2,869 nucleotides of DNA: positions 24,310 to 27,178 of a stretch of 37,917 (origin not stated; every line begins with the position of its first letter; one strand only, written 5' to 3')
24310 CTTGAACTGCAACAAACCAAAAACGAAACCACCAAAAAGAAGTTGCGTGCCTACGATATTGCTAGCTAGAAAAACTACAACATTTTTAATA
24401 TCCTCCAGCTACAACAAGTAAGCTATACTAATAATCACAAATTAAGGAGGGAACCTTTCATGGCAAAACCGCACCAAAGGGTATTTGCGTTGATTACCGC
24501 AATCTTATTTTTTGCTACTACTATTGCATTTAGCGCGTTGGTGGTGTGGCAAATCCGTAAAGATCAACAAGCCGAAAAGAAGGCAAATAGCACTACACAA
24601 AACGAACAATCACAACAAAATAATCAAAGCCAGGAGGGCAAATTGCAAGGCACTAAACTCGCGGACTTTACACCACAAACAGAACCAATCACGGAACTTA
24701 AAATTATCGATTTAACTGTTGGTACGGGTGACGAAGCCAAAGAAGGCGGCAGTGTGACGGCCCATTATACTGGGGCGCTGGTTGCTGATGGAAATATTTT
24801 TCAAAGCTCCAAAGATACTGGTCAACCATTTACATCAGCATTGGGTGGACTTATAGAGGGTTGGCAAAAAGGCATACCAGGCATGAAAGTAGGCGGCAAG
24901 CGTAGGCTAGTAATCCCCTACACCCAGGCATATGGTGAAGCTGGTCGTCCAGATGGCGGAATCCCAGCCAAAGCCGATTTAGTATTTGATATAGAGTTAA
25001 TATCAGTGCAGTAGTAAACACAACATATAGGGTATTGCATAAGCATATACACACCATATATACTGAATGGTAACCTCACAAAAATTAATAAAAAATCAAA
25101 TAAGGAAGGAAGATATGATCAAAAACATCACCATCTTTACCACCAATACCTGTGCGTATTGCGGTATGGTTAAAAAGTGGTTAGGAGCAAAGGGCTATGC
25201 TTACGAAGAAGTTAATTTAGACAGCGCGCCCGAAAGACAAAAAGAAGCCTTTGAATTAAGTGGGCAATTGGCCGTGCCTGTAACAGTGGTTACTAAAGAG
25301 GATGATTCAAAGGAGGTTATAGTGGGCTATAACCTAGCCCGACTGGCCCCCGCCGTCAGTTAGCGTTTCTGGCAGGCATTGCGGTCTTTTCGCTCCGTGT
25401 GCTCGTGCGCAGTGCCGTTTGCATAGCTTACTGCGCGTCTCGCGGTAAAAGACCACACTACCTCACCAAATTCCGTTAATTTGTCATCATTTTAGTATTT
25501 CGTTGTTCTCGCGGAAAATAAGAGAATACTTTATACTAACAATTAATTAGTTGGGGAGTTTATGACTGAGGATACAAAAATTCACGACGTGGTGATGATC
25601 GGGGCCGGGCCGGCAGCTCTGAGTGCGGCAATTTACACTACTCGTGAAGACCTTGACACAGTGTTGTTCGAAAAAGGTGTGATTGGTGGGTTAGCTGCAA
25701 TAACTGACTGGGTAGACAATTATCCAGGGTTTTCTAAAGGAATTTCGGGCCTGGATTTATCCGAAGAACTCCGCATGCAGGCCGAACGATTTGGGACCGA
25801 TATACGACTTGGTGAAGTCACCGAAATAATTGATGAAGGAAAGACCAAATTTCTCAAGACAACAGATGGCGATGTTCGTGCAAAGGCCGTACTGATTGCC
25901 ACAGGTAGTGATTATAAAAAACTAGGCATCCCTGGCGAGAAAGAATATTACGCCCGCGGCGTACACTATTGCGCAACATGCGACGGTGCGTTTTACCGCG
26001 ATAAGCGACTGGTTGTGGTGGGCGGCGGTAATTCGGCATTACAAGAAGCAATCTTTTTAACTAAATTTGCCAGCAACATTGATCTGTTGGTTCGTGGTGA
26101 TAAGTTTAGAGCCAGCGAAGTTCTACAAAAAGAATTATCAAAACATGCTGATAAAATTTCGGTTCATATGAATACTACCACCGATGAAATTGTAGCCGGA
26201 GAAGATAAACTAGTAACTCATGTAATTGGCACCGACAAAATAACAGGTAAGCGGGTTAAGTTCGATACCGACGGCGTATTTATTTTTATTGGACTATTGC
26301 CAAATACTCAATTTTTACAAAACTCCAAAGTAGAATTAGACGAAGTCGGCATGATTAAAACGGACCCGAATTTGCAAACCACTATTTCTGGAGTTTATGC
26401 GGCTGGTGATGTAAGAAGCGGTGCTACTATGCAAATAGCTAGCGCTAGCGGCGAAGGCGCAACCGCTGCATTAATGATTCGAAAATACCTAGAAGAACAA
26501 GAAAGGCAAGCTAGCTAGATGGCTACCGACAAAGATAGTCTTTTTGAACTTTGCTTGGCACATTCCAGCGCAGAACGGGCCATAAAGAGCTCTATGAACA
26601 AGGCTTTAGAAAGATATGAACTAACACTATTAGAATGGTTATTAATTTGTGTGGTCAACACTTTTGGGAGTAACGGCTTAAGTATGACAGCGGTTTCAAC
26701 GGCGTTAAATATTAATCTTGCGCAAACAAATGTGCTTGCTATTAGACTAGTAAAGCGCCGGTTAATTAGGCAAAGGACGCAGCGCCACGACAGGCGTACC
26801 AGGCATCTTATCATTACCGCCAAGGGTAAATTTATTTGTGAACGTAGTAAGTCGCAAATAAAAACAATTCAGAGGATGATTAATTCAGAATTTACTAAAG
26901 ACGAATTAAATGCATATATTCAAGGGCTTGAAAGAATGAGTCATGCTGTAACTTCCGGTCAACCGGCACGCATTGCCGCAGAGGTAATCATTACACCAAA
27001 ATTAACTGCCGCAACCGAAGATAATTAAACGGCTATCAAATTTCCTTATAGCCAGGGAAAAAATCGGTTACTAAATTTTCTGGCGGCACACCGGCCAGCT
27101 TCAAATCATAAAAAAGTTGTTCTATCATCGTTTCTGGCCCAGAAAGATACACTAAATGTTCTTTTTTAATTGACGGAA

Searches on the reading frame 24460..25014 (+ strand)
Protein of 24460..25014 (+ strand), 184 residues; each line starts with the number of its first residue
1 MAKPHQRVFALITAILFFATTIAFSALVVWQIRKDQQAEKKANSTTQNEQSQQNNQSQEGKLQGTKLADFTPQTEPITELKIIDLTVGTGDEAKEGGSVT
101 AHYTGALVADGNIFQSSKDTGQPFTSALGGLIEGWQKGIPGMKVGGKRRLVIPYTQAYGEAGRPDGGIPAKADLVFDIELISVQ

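Call 11: search_protein_families(library=pfam, proteins=[window:24460-25014:+], max_evalue=0.01)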
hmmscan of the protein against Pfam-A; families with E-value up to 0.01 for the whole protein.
window:24460-25014:+ (184 aa): 3 families
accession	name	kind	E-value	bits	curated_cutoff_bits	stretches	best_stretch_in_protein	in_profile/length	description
PF00254.34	FKBP_C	-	8.7e-27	93.7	21.1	1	91-181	2-94/94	FKBP-type peptidyl-prolyl cis-trans isomerase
PF10883.13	DUF2681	-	5.7e-05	23.8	28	1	12-66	5-60/90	Protein of unknown function (DUF2681)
PF06237.18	SLC52_ribofla_tr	-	0.0039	16.7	27.9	1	6-66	192-252/429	Solute carrier family 52, riboflavin transporter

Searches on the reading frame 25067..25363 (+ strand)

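Call 68: search_protein_families(library=pfam, proteins=[window:25067-25363:+], max_evalue=0.0001)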
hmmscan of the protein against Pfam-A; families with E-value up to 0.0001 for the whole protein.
window:25067-25363:+ (98 aa): 1 family
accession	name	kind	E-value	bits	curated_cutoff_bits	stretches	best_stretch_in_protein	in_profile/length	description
PF00462.30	Glutaredoxin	-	3.2e-13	50.1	22.9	1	21-76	1-56/60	Glutaredoxin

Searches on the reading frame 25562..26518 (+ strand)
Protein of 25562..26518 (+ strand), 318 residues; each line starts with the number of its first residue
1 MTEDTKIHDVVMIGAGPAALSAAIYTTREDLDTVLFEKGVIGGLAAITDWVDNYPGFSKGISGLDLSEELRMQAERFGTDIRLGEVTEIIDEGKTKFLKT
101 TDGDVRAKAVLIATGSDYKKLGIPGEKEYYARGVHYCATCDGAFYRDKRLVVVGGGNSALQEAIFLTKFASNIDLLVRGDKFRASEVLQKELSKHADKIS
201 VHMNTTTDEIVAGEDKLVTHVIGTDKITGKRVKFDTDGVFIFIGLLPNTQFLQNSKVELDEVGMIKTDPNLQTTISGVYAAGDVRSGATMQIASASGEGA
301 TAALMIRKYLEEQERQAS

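Call 11: search_protein_families(library=pfam, proteins=[window:25562-26518:+], max_evalue=0.01)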
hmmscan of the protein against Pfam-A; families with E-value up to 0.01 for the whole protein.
window:25562-26518:+ (318 aa): 12 families
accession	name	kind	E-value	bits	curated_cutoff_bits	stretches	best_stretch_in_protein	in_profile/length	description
PF07992.20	Pyr_redox_2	-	3.5e-52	178.1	26.1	1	8-299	1-291/291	Pyridine nucleotide-disulphide oxidoreductase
PF13738.12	Pyr_redox_3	-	7.3e-26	91.5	30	1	62-282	79-305/305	Pyridine nucleotide-disulphide oxidoreductase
PF00070.33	Pyr_redox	-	1.1e-15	58.4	22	1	149-223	1-79/82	Pyridine nucleotide-disulphide oxidoreductase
PF01266.30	DAO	-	4.5e-07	30.2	27.9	1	66-121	151-209/353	FAD dependent oxidoreductase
PF00890.30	FAD_binding_2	-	4.7e-06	26.5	20.4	1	9-40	1-32/414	FAD binding domain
PF01946.23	Thi4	-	5.6e-06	26.2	26.2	1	7-41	17-52/235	Thi4 family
PF03486.20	HI0933_like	-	3.5e-05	23.8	50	0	8-39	1-32/244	HI0933-like protein Rossmann domain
PF13434.12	Lys_Orn_oxgnase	-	3.6e-05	23.5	21.3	0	6-38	1-34/339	L-lysine 6-monooxygenase/L-ornithine 5-monooxygenase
PF13450.12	NAD_binding_8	-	5.2e-05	23.9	21.9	1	13-46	2-36/68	NAD(P)-binding Rossmann-like domain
PF12831.13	FAD_oxidored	-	0.00016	21.5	27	1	9-46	1-39/416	FAD dependent oxidoreductase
PF01134.28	GIDA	-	0.00067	19.3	22.1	0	9-37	1-29/391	Glucose inhibited division protein A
PF00743.25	FMO-like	-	0.0053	15.7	22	0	122-178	158-214/532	Flavin-binding monooxygenase-like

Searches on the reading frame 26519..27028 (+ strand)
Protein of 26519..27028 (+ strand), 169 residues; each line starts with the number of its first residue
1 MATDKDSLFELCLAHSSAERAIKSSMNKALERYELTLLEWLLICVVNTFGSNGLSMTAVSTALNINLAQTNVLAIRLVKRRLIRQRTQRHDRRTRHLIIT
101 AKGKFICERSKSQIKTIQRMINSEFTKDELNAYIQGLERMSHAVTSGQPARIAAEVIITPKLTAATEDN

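Call 11: search_protein_families(library=pfam, proteins=[window:26519-27028:+], max_evalue=0.01)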
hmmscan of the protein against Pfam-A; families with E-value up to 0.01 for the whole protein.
window:26519-27028:+ (169 aa): 2 families
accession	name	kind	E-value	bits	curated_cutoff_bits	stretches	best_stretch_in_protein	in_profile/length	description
PF12802.13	MarR_2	-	0.00012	22.6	27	1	35-93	3-60/61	MarR family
PF13463.12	HTH_27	-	0.00039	21.1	22.2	1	35-103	1-68/68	Winged helix DNA-binding domain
